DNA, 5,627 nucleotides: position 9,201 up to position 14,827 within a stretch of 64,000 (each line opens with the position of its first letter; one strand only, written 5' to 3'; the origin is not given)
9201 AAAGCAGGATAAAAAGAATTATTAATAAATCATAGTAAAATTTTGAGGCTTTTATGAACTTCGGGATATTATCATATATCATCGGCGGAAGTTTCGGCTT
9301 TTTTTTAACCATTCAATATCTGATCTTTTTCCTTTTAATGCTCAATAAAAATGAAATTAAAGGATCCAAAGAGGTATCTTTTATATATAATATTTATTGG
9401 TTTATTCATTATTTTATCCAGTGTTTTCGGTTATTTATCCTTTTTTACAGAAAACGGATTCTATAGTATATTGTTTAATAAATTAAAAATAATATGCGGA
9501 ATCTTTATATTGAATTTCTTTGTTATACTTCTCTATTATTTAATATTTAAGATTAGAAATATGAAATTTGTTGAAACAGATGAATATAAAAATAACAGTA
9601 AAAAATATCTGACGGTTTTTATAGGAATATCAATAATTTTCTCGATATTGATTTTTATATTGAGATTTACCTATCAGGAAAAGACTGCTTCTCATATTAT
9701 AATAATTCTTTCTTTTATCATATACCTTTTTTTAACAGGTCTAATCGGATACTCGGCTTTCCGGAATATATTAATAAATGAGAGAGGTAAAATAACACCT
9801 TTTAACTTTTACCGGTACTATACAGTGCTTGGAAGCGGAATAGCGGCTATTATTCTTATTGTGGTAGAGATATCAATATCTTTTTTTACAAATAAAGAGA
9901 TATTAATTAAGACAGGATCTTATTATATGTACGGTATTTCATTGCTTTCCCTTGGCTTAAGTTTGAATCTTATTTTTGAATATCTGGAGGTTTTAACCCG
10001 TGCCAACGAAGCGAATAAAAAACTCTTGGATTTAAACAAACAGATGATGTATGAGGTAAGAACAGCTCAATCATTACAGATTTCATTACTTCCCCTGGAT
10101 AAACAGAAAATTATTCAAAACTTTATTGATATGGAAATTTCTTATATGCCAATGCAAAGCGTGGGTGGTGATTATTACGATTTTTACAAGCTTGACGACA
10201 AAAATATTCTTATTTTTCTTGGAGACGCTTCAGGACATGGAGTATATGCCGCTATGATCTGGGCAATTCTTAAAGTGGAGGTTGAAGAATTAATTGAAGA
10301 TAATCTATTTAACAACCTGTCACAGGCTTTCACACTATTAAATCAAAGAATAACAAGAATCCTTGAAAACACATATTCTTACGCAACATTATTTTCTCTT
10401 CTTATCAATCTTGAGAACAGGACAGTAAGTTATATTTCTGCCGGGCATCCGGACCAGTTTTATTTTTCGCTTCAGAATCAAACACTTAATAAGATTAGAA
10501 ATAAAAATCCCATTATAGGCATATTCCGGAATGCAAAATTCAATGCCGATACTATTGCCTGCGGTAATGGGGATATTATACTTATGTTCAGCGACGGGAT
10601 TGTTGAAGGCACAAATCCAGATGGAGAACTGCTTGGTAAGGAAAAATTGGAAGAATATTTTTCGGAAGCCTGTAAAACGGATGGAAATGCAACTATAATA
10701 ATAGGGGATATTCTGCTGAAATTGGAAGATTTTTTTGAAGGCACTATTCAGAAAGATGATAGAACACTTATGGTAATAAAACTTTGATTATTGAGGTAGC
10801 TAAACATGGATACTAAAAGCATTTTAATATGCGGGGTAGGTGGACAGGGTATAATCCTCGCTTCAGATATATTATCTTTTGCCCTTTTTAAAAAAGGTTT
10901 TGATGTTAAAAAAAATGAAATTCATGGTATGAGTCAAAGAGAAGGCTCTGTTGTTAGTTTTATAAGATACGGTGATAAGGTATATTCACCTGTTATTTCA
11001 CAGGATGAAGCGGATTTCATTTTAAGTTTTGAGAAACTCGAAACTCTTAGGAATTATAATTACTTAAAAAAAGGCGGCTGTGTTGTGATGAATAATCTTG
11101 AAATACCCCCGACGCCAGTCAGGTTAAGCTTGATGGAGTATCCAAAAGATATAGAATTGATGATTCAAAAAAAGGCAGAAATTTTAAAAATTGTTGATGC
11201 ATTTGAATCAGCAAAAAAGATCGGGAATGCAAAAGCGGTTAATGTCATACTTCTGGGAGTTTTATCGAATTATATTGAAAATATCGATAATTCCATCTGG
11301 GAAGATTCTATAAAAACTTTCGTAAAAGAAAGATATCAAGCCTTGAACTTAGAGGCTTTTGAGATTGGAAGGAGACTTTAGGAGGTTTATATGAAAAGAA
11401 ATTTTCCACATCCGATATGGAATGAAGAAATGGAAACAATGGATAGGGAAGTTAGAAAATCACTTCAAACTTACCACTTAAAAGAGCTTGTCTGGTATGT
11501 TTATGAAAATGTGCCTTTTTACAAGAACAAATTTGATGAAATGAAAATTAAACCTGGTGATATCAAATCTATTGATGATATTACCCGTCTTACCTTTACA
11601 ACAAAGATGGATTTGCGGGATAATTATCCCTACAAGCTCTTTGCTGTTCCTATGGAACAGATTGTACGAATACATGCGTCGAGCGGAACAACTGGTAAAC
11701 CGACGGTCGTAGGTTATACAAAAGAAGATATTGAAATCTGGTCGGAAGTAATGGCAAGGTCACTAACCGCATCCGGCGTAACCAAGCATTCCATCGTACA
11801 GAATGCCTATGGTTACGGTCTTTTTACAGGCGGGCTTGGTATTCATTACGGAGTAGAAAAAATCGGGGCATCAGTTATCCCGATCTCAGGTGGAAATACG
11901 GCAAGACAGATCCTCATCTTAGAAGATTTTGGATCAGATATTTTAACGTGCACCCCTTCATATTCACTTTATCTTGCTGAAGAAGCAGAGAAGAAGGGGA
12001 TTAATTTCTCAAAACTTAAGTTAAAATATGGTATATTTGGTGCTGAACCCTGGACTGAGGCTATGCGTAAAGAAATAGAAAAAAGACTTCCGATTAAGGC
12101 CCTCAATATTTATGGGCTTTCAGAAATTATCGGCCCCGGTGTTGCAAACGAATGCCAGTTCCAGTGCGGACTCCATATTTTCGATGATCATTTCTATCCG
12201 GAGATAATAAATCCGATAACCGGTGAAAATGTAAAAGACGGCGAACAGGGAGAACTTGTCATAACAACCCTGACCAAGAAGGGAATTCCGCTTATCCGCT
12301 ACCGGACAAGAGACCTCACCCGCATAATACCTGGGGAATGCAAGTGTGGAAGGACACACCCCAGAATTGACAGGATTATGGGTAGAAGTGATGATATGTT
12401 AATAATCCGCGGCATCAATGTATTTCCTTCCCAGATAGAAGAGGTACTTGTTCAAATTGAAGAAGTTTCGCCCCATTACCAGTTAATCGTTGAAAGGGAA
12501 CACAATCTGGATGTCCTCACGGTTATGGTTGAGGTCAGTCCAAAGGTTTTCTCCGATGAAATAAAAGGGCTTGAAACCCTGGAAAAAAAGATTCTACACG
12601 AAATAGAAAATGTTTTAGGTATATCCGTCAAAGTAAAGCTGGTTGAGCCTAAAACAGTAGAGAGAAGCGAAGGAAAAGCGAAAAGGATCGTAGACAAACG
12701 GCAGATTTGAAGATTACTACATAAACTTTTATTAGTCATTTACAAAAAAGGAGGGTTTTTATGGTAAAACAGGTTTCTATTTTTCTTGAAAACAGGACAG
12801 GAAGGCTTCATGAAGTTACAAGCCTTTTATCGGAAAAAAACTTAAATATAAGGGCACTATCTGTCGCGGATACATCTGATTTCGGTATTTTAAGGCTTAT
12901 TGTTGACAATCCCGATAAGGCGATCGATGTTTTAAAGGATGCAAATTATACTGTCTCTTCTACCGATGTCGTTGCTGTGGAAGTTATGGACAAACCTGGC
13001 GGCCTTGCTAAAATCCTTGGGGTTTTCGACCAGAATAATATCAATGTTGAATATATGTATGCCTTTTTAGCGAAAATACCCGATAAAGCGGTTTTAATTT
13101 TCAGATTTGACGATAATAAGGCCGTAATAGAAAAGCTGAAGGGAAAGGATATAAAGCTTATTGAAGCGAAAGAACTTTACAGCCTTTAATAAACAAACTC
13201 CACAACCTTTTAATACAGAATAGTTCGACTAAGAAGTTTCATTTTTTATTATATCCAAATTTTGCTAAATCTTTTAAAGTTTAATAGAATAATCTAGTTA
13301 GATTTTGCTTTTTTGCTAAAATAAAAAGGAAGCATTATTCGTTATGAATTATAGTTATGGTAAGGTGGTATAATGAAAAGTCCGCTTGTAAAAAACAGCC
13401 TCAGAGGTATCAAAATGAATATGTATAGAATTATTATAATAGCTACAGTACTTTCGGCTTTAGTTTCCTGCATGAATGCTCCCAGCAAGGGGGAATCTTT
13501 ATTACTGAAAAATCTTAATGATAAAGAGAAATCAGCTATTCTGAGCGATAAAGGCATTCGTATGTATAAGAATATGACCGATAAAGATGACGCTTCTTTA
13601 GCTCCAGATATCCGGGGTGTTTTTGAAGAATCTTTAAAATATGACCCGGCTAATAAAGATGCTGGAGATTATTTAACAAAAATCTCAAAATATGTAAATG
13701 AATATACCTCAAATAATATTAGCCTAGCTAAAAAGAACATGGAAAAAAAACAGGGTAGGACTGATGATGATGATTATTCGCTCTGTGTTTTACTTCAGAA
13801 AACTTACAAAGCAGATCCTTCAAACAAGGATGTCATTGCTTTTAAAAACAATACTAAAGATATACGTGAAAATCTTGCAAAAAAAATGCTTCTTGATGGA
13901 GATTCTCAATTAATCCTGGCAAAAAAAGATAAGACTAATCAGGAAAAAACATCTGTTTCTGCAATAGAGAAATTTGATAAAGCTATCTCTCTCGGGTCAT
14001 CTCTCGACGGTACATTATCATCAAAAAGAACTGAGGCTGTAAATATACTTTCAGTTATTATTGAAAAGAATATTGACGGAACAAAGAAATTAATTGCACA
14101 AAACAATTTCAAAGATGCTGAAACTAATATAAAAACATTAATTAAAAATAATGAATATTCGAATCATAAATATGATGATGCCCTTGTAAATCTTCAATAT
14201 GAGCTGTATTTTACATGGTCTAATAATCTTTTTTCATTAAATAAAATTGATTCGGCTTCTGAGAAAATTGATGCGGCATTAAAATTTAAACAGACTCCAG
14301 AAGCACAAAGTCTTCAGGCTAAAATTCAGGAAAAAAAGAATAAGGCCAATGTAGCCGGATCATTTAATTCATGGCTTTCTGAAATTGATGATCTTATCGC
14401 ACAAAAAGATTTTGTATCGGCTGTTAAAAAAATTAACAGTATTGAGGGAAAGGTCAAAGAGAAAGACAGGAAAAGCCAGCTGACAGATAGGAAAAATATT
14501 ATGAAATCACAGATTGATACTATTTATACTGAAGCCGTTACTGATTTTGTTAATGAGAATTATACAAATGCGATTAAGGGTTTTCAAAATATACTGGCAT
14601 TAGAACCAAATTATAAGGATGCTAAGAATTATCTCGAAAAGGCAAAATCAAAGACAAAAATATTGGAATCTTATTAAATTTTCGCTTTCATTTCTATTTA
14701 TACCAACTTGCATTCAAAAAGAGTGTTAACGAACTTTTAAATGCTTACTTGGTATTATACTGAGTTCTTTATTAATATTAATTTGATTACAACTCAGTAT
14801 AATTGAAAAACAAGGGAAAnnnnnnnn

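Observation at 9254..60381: Eight candidate frame disruptions in 64 kb, five at A/T homopolymers: assembly error or reductive decay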

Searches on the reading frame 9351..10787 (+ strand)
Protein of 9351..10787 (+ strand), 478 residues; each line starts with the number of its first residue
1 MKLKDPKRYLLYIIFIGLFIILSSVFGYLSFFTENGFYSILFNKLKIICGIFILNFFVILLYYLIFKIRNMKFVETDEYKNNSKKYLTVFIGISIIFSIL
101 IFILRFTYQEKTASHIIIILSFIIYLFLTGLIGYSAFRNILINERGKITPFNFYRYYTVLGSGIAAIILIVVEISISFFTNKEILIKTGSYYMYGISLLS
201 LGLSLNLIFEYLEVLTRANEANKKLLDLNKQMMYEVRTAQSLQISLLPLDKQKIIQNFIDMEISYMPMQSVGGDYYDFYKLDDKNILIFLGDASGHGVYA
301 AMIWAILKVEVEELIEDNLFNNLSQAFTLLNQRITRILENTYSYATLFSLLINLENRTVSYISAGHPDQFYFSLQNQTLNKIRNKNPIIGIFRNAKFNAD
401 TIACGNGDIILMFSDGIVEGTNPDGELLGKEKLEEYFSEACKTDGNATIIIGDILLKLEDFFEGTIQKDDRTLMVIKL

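Call 6: search_protein_families(library=pfam, proteins=[window:9351-10787:+], max_evalue=0.01)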
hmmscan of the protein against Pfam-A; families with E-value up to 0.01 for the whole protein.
window:9351-10787:+ (478 aa): 1 family
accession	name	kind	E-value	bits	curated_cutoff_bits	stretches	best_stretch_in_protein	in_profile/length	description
PF07228.17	SpoIIE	-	2.9e-35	122.4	25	1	282-477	1-190/192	Stage II sporulation protein E (SpoIIE)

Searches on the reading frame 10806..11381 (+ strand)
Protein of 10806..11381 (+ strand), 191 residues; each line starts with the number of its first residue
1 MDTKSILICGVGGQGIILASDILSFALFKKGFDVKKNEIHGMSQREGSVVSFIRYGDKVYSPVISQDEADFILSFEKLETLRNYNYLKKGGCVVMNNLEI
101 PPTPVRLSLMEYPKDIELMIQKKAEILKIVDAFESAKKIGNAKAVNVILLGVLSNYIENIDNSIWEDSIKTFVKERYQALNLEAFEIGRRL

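Call 36: find_encoding_contigs(protein=window:10806-11381:+, flank=10000, max_places=10)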
Protein window:10806-11381:+ (191 aa): no gene with exactly this product is on record in the collection.

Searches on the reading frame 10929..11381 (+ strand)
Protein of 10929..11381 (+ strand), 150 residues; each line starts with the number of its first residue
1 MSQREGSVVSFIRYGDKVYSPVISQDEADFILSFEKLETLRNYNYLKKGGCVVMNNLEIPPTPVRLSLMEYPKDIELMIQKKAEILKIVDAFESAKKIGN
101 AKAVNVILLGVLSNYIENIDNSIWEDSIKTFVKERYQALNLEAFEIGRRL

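Call 82: find_encoding_contigs(protein=window:10929-11381:+, flank=6000, max_places=6)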
Protein window:10929-11381:+ (150 aa): no gene with exactly this product is on record in the collection.

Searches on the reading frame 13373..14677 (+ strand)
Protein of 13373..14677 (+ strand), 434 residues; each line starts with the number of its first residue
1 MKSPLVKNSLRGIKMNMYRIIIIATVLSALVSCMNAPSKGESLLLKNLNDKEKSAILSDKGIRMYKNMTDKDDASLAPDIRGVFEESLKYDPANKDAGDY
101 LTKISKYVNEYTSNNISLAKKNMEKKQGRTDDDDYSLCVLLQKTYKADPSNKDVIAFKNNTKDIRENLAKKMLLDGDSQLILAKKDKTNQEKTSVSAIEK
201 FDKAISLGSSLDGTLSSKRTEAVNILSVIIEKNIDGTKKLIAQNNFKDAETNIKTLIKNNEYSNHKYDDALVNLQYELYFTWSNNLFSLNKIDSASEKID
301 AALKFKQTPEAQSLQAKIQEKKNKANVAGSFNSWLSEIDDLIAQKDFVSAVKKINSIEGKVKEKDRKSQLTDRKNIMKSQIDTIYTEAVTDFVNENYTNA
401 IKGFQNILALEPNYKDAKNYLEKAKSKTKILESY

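Call 77: find_encoding_contigs(protein=window:13373-14677:+, flank=6000, max_places=6)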
Protein window:13373-14677:+ (434 aa): no gene with exactly this product is on record in the collection.

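Call 81: find_encoding_contigs(protein=window:13415-14677:+, flank=6000, max_places=6)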
Protein window:13415-14677:+ (420 aa): no gene with exactly this product is on record in the collection.
